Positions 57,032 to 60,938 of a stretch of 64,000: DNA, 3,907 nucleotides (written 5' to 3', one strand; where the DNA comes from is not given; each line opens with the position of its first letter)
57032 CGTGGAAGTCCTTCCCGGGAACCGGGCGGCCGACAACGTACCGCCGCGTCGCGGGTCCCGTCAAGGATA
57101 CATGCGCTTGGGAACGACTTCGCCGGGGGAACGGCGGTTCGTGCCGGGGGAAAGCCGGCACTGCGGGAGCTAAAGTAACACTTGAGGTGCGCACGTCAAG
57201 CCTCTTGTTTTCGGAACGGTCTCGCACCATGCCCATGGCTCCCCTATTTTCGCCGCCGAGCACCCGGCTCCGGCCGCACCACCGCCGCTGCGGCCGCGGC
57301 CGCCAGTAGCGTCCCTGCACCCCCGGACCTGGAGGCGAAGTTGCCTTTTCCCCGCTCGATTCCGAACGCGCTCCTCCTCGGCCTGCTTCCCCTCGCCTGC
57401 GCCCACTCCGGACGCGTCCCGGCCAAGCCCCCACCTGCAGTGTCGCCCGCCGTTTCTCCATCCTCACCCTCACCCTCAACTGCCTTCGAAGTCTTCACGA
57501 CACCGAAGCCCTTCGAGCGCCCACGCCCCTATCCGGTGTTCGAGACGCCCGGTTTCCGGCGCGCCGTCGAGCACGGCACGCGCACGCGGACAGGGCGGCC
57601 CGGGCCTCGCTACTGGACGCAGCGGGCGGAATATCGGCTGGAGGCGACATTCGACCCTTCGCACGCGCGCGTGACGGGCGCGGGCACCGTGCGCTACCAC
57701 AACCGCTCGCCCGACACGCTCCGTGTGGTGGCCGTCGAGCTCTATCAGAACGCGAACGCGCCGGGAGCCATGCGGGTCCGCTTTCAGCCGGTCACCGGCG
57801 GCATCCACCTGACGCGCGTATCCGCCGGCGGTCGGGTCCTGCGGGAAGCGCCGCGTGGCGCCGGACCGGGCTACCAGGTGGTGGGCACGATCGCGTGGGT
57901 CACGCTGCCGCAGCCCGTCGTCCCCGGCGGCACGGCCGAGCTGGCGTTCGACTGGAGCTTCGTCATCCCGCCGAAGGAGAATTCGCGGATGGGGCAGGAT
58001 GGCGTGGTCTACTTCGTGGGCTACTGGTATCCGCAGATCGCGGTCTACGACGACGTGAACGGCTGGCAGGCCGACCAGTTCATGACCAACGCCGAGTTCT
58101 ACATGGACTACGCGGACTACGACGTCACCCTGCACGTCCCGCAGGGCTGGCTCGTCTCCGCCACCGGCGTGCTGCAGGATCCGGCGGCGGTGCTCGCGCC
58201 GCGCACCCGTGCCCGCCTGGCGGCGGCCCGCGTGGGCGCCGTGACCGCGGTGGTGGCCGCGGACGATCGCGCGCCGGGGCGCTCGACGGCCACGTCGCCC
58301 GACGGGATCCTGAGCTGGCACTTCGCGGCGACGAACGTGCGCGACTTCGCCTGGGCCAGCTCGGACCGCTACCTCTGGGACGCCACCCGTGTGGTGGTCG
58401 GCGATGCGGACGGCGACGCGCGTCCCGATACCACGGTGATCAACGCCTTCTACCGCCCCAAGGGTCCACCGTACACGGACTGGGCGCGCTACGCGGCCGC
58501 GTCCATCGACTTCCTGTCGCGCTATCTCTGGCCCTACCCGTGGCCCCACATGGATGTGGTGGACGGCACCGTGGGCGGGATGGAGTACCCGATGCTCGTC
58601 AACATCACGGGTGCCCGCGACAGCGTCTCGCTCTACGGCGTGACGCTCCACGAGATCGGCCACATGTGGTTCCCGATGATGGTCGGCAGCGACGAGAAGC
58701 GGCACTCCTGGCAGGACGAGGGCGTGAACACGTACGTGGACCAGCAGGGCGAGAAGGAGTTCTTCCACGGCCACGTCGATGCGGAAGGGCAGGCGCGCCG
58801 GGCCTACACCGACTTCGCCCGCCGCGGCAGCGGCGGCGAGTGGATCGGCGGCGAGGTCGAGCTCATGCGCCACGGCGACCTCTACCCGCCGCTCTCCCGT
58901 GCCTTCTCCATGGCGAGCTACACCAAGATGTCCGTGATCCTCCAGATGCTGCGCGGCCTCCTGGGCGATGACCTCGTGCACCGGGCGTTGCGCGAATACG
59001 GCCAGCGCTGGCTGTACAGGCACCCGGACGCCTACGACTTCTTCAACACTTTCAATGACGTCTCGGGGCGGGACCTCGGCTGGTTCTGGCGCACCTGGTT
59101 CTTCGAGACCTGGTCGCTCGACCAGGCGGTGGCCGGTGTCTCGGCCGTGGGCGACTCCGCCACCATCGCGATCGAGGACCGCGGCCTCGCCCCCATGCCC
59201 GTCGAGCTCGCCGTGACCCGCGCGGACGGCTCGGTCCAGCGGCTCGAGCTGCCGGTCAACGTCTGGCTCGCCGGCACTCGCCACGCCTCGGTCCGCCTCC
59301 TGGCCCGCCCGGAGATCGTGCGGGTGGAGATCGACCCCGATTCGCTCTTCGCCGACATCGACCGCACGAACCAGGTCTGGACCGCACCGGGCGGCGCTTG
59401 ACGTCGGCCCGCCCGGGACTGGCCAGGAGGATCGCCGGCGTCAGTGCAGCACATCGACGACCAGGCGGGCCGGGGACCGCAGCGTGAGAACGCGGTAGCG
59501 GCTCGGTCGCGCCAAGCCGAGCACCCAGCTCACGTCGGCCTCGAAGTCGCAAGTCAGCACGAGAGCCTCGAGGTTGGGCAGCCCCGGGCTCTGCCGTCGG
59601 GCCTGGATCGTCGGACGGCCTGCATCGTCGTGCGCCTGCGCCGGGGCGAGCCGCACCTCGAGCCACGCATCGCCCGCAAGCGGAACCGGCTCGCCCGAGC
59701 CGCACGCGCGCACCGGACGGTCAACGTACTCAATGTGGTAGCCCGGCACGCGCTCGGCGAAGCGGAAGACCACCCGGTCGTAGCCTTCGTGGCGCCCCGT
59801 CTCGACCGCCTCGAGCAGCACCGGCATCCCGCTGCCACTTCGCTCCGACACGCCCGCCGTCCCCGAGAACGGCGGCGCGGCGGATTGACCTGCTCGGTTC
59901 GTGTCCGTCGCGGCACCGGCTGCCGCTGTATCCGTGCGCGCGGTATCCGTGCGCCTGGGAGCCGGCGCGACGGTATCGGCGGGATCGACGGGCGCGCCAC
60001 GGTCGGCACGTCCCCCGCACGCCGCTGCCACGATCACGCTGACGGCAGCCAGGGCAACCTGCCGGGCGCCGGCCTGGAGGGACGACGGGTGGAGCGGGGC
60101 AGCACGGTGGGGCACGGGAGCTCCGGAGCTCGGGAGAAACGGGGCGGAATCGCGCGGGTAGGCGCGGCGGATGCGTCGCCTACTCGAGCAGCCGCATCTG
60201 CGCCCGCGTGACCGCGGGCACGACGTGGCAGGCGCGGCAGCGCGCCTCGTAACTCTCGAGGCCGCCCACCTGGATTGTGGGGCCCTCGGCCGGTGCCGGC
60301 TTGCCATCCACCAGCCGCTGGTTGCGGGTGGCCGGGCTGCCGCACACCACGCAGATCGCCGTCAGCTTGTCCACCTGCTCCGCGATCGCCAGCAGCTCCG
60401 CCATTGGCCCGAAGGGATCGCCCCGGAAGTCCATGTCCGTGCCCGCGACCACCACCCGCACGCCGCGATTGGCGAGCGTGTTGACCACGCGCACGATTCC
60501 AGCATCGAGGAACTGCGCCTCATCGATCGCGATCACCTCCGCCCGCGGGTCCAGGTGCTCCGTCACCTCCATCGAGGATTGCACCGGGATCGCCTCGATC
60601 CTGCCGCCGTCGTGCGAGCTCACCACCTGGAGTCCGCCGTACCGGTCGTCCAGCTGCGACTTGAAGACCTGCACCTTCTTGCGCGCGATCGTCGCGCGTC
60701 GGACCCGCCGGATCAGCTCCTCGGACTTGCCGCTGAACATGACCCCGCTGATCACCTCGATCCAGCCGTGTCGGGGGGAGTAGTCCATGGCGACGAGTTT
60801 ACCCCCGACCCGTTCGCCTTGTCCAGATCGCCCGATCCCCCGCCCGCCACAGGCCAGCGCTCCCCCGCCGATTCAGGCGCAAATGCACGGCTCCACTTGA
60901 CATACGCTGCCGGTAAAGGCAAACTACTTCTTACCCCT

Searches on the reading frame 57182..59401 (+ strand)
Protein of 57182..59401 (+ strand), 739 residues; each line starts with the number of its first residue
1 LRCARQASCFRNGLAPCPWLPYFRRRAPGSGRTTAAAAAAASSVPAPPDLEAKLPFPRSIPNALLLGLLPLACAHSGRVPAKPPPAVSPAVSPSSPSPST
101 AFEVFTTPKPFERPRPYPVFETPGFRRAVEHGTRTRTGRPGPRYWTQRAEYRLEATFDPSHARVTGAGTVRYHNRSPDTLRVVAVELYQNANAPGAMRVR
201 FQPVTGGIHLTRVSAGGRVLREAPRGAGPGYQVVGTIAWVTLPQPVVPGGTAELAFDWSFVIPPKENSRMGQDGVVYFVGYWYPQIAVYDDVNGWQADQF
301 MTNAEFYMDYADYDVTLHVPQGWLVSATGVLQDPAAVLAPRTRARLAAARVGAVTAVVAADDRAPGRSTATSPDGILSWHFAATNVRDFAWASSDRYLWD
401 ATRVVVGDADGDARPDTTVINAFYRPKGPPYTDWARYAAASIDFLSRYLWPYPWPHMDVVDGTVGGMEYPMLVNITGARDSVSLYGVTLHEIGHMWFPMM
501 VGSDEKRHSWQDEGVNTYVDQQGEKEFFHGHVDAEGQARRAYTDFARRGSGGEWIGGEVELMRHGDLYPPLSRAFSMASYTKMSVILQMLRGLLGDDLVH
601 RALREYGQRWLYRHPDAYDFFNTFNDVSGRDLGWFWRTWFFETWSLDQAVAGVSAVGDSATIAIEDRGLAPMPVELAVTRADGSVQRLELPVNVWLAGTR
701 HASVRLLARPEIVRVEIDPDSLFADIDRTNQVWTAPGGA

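Call 17: search_protein_families(library=pfam, proteins=[window:57182-59401:+], max_evalue=0.001)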
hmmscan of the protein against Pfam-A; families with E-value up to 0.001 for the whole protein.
window:57182-59401:+ (739 aa): 1 family
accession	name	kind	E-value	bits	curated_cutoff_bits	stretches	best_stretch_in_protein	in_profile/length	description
PF01433.26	Peptidase_M1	-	1.3e-14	54.8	27.7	1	447-639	16-218/218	Peptidase family M1 domain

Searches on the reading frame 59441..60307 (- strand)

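Call 56: search_protein_families(library=pfam, proteins=[window:59441-60307:-], max_evalue=0.001)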
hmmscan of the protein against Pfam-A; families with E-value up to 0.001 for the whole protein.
window:59441-60307:- (288 aa): 1 family
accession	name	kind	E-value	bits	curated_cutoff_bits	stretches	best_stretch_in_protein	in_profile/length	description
PF24837.1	AMIN-like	-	4e-34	117.9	27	1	165-288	3-129/129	AMIN-like domain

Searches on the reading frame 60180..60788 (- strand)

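Call 17: search_protein_families(library=pfam, proteins=[window:60180-60788:-], max_evalue=0.001)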
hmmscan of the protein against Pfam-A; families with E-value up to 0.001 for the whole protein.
window:60180-60788:- (202 aa): 1 family
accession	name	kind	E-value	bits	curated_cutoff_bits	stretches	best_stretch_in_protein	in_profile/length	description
PF00265.24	TK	-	2e-51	174.7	20.6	1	8-188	1-176/176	Thymidine kinase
